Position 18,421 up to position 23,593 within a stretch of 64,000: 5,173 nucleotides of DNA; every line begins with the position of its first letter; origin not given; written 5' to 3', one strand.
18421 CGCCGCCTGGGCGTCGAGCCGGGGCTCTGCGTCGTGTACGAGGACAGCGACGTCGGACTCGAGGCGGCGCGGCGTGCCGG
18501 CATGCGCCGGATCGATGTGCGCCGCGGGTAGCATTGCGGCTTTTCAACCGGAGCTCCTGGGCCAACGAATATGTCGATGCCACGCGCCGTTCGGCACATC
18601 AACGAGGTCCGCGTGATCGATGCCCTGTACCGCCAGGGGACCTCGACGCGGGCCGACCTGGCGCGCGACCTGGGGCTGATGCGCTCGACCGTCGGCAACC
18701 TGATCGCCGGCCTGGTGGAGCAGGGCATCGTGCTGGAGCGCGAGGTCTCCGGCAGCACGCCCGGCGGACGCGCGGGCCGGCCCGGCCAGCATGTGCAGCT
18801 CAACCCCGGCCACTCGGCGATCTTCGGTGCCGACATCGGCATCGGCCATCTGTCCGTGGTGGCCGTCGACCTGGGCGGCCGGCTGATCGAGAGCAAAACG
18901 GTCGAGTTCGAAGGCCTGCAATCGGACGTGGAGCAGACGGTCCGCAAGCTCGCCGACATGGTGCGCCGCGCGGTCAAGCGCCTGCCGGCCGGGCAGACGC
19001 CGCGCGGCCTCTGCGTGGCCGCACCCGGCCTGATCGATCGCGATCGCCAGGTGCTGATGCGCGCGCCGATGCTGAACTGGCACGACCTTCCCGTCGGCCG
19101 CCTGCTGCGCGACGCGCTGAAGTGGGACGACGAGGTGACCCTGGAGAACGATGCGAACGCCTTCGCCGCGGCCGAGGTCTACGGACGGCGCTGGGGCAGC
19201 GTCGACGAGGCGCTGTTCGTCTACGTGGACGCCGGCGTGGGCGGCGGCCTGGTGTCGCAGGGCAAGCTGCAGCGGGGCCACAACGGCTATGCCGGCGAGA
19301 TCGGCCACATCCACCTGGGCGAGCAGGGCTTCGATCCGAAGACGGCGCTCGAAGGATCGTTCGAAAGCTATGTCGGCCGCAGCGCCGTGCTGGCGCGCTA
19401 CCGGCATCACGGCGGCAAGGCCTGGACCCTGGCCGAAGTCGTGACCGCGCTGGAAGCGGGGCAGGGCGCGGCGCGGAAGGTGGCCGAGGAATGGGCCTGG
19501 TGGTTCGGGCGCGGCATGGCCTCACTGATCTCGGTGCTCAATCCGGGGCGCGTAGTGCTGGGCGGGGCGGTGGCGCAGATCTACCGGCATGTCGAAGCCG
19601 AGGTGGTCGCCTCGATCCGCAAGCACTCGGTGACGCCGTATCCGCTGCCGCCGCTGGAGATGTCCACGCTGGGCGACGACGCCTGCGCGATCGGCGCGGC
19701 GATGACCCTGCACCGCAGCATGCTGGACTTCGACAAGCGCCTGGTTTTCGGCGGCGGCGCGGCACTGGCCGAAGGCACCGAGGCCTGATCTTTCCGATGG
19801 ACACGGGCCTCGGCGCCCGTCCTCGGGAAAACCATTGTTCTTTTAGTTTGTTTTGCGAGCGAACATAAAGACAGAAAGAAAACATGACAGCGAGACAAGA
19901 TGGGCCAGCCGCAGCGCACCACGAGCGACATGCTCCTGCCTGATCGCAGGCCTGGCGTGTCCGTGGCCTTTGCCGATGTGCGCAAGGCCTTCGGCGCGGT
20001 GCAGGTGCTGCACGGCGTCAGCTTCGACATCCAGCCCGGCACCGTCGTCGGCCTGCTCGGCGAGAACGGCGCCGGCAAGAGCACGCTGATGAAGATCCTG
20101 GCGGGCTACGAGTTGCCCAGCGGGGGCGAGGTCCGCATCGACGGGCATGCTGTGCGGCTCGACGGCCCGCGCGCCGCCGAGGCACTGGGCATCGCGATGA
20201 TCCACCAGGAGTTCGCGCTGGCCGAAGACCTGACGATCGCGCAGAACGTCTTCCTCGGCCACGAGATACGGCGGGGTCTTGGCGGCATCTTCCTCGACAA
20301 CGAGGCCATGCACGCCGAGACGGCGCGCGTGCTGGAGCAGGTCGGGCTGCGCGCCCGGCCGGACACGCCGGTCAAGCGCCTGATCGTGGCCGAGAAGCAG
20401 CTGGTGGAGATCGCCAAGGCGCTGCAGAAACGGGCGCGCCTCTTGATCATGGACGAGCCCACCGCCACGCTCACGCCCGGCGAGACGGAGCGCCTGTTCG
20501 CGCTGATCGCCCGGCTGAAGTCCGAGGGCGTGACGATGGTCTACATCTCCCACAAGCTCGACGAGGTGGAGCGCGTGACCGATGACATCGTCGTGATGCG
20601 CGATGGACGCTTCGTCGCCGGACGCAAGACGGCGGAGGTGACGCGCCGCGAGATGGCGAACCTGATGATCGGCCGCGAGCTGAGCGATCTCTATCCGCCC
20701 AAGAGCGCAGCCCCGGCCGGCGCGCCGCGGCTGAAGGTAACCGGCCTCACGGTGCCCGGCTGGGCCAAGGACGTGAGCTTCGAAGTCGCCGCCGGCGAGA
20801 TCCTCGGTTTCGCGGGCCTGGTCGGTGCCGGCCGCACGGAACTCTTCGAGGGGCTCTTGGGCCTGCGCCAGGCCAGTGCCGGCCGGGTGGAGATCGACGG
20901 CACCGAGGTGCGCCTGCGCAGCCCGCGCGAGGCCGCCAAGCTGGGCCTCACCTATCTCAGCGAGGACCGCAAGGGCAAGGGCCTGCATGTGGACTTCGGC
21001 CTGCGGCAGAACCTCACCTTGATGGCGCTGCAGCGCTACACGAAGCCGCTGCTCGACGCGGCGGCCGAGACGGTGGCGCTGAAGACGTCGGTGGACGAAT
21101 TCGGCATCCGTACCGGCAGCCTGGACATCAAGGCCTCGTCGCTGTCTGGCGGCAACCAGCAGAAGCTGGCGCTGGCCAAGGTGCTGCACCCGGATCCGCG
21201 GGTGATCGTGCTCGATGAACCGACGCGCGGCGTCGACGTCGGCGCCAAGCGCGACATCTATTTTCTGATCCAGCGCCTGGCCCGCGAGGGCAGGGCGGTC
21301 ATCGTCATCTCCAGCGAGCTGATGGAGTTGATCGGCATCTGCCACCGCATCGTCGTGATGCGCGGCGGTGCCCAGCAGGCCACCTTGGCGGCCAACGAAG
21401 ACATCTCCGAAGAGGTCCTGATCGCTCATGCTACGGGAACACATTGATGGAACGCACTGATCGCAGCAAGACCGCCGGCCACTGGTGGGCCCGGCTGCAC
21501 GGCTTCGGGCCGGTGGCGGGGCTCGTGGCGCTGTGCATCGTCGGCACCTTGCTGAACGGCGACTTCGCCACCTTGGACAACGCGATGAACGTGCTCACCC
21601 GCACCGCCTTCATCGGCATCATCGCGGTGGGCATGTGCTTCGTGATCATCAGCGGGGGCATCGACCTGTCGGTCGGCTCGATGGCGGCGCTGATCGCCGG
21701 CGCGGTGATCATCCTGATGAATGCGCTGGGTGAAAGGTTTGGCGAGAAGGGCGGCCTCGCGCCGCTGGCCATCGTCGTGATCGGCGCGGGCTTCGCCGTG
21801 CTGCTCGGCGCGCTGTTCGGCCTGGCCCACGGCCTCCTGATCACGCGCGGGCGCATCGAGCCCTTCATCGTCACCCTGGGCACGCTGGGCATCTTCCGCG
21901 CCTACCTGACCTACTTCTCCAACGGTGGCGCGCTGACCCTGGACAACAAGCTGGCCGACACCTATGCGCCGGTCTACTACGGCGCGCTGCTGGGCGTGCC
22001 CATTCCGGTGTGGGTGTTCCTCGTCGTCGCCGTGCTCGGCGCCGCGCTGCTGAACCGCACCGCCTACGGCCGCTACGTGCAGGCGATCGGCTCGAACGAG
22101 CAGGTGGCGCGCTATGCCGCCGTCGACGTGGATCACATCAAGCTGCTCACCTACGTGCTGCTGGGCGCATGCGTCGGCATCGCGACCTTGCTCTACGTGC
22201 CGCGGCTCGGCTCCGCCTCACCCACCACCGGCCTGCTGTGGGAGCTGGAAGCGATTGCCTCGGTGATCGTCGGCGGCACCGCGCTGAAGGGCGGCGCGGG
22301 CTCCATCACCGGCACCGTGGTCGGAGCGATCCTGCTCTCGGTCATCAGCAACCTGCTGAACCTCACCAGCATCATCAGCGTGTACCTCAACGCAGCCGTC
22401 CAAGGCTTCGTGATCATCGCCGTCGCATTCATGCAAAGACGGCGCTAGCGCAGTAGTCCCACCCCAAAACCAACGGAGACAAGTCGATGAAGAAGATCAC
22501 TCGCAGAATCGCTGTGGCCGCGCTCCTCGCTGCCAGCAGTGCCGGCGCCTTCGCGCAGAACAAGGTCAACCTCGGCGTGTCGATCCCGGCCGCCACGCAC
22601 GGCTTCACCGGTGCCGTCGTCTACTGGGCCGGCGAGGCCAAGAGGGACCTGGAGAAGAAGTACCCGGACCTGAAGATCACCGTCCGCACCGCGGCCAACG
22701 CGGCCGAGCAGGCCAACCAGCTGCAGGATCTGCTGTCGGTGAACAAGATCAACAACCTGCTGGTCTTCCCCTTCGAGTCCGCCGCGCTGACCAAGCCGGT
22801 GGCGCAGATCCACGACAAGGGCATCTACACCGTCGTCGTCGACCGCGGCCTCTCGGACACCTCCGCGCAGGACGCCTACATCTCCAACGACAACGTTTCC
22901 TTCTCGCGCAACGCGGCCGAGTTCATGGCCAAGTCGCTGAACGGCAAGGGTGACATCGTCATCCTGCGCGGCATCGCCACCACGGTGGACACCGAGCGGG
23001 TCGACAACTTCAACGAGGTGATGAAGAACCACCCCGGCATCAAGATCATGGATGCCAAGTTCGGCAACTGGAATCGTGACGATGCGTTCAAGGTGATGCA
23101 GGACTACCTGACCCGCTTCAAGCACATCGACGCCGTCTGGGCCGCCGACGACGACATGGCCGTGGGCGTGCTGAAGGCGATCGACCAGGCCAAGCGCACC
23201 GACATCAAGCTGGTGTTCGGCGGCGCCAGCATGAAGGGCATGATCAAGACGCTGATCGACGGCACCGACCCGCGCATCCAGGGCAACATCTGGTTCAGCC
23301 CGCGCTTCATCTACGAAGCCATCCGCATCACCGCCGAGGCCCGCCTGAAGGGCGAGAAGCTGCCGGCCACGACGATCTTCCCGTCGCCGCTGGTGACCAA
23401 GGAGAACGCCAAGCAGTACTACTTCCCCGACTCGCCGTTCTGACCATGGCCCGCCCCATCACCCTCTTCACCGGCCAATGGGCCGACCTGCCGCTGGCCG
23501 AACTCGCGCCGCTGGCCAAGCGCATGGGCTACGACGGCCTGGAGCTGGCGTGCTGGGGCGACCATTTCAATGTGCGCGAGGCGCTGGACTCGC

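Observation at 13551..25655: Two Gfo/Idh/MocA dehydrogenase + xylose-isomerase-like TIM-barrel pairs, each tied to its own ABC sugar importer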

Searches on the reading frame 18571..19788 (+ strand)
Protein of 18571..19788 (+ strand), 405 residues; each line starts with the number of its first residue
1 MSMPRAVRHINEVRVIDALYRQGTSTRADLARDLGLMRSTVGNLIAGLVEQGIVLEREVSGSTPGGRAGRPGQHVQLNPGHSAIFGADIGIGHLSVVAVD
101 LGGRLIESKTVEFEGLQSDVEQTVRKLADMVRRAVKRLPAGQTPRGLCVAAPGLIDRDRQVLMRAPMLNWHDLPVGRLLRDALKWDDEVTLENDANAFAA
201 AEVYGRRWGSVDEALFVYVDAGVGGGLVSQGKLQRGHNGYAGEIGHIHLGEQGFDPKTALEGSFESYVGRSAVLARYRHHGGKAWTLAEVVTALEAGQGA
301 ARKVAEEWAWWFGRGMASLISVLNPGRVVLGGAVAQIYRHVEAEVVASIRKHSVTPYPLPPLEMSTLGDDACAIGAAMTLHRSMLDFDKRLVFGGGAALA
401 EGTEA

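Call 4: search_protein_families(library=pfam, proteins=[window:18571-19788:+])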
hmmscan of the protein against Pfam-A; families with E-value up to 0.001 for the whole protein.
window:18571-19788:+ (405 aa): 4 families
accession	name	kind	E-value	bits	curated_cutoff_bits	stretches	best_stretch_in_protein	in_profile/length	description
PF00480.26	ROK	-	2.5e-41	142.6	22.9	1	86-381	3-292/294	ROK family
PF12802.13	MarR_2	-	1.3e-05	25.7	27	1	11-58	6-53/61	MarR family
PF09339.16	HTH_IclR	-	7e-05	23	22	1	14-54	7-48/52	IclR helix-turn-helix domain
PF25213.1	HVO_A0261_N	-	0.00058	20.1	35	0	10-57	11-56/86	HVO_A0261 N-terminal domain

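Call 5: search_protein_families(library=ncbifam, proteins=[window:18571-19788:+], max_evalue=0.00001)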
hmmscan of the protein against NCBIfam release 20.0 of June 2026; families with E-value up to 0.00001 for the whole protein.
window:18571-19788:+ (405 aa): 12 families
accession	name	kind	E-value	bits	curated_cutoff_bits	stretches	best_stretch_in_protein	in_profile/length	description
TIGR00744.1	ROK_glcA_fam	subfamily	3.3e-27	95.6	260.35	1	86-386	2-314/318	ROK family glucokinase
NF007251.0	PRK09698.1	equivalog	5.3e-26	91.6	253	1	81-384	5-300/304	allose kinase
NF047937.1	TransRegNagC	equivalog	1.8e-25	90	650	1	7-386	8-389/399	DNA-binding transcriptional regulator NagC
NF009835.0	PRK13310.1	equivalog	2.8e-23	82.7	380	1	85-378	3-298/303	N-acetylglucosamine kinase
NF049930.1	TransRegMlc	equivalog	1.7e-22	80.3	530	1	9-358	15-367/405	sugar metabolism global transcriptional regulator Mlc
NF003461.0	PRK05082.1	subfamily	1.3e-20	73.9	283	1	96-382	3-288/291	N-acetylmannosamine kinase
NF007108.0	PRK09557.1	equivalog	2.1e-18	66.7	443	1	86-377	5-297/303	fructokinase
NF047821.1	NactlManKinNanK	equivalog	1.2e-16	61.1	450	1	96-378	3-284/288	N-acetylmannosamine kinase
NF045551.1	GK_Pyrobac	equivalog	4.2e-16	59.1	500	1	152-380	56-280/294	ATP-dependent glucokinase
NF042998.1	bglucokin_BglK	equivalog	2.4e-14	53.3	550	1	92-336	11-246/291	beta-glucoside kinase BglK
NF009836.0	PRK13311.1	equivalog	3.8e-09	36.1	551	1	148-271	61-182/256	N-acetyl-D-glucosamine kinase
NF045942.1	PolPhglucPhase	equivalog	7.3e-06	25.9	250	0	85-253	3-160/242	polyphosphate--glucose phosphotransferase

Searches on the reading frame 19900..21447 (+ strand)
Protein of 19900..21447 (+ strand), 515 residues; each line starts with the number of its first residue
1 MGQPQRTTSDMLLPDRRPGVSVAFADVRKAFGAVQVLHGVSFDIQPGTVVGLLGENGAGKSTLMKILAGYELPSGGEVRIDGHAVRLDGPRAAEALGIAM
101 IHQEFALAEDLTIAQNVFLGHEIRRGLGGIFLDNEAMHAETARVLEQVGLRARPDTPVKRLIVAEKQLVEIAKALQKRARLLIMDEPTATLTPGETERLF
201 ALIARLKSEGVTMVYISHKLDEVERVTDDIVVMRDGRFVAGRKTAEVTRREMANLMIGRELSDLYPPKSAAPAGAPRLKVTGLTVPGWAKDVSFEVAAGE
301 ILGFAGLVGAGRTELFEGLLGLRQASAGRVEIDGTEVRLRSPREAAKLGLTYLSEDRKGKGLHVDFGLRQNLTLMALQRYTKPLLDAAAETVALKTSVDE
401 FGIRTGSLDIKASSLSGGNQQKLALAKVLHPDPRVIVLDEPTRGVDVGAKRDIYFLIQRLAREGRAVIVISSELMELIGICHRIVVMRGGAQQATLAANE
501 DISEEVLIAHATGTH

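Call 4: search_protein_families(library=pfam, proteins=[window:19900-21447:+])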
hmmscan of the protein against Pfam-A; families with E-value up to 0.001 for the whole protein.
window:19900-21447:+ (515 aa): 2 families
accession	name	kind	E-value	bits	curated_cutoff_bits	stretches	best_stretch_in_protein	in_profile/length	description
PF00005.33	ABC_tran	-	1.9e-51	174.7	25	2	37-189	1-137/137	ABC transporter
PF13304.12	AAA_21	-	1e-11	45.9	27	1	404-469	227-295/304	AAA domain, putative AbiEii toxin, Type IV TA system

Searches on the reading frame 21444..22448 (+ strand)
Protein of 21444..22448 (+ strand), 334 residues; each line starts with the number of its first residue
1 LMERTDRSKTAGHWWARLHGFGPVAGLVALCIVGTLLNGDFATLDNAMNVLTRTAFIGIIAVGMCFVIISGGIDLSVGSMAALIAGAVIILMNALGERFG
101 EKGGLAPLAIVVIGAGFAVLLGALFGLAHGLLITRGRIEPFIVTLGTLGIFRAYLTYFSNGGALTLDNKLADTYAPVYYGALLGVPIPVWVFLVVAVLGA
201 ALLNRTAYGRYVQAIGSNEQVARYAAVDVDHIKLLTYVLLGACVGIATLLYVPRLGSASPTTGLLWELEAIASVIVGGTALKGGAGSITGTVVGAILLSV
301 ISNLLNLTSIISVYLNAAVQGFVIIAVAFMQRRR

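Call 4: search_protein_families(library=pfam, proteins=[window:21444-22448:+])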
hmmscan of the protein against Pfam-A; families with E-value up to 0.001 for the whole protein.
window:21444-22448:+ (334 aa): 1 family
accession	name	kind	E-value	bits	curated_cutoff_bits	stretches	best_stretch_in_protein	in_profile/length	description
PF02653.21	BPD_transp_2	-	1.4e-37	129.8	26.8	1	47-327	2-268/269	Branched-chain amino acid transport system / permease component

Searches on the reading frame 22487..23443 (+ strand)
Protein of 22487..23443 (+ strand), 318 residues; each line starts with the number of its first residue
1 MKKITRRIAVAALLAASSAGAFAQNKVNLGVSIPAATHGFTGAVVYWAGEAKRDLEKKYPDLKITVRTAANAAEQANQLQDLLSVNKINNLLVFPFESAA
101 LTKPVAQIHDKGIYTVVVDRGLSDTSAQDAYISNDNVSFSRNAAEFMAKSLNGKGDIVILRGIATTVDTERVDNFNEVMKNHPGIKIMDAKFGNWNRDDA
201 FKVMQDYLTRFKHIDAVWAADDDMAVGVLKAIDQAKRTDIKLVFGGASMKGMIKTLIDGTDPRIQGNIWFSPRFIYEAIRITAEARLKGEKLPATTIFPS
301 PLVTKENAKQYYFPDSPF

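Call 4: search_protein_families(library=pfam, proteins=[window:22487-23443:+])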
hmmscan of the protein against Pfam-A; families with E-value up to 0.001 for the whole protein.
window:22487-23443:+ (318 aa): 1 family
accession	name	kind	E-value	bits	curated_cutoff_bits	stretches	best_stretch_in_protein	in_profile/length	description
PF13407.12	Peripla_BP_4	-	4.4e-46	157.9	35.1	1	30-283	2-251/258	Periplasmic binding protein domain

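Call 5: search_protein_families(library=ncbifam, proteins=[window:22487-23443:+], max_evalue=0.00001)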
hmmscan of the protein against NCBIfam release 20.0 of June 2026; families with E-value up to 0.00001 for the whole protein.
window:22487-23443:+ (318 aa): 10 families
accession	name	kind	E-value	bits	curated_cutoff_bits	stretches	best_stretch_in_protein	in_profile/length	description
NF007936.0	PRK10653.1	equivalog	8.6e-25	87.6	337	1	1-297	3-287/295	ribose ABC transporter substrate-binding protein RbsB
NF007254.0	PRK09701.1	equivalog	4.5e-20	72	335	1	52-250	43-253/311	D-allose transporter substrate-binding protein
NF041827.1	YtfQ_transport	equivalog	1.1e-17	63.9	510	1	7-243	6-247/320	galactofuranose ABC transporter, galactofuranose-binding protein YtfQ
TIGR02634.1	xylF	equivalog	4.1e-15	56.1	389.55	1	63-260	30-231/302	D-xylose ABC transporter substrate-binding protein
NF007075.0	PRK09526.1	subfamily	3.3e-11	42.7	340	1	64-236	98-263/358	LacI family DNA-binding transcriptional regulator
NF040907.2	ChvE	equivalog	1.8e-09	37.3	460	0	71-152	39-119/324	multiple monosaccharide ABC transporter substrate-binding protein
TIGR02637.1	RhaS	equivalog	1.8e-07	30.7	342.25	1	38-260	10-232/302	rhamnose ABC transporter substrate-binding protein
NF007743.0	PRK10423.1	equivalog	5e-07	29.1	531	1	28-236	61-261/330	ribose operon transcriptional repressor RbsR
NF051853.1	TransRegUriRCory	equivalog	1.4e-06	27.7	550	1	66-237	93-256/327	transcriptional regulator UriR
NF007979.0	PRK10703.1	equivalog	2.5e-06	26.8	501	1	67-234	95-260/341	HTH-type transcriptional repressor PurR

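Call 59: search_solved_structures(query=window:22487-23443:+, max_evalue=1e-10)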
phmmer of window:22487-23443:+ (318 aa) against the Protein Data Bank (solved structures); distinct sequences matched with E-value up to 1e-10: 41.
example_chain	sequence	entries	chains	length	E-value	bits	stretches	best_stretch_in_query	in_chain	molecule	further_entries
4joq_A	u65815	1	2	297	2.6e-82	279.6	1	23-318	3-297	ABC ribose transporter, periplasmic solute-binding protein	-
2ioy_A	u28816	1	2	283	2.4e-29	105.8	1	61-309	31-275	Periplasmic sugar-binding protein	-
4rs3_A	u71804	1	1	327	8.3e-23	84.3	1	53-308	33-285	ABC transporter, carbohydrate uptake transporter-2 (CUT2) family, periplasmic sugar-bindin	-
5hko_A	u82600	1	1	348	1.2e-22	83.7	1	53-308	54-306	ABC transporter, carbohydrate uptake transporter-2 (CUT2) family, periplasmic sugar-bindin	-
4rsm_A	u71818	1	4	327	6.4e-21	78.1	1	56-307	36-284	Periplasmic binding protein/LacI transcriptional regulator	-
2x7x_A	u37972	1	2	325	5.1e-20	75.1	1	61-247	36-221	SENSOR PROTEIN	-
2rjo_A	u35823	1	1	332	7.7e-19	71.3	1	130-233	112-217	Twin-arginine translocation pathway signal protein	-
4yv7_A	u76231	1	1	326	2.6e-18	69.5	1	70-309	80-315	Periplasmic binding protein/LacI transcriptional regulator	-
4yo7_A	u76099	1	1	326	3.3e-18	69.2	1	48-311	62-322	Sugar ABC transporter (Sugar-binding protein)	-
2gx6_A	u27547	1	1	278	1e-17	67.6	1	66-307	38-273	D-ribose-binding periplasmic protein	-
1dbp_A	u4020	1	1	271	4.7e-17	65.4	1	66-298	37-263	D-RIBOSE-BINDING PROTEIN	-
1drj_A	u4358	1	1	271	5e-17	65.3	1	66-298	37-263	D-RIBOSE-BINDING PROTEIN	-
1urp_A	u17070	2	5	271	5.7e-17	65.1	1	66-298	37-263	D-RIBOSE-BINDING PROTEIN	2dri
1ba2_A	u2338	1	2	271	9.8e-17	64.3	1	66-298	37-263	D-RIBOSE-BINDING PROTEIN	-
4zjp_A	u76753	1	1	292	1.1e-16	64.2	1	63-296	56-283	Monosaccharide-transporting ATPase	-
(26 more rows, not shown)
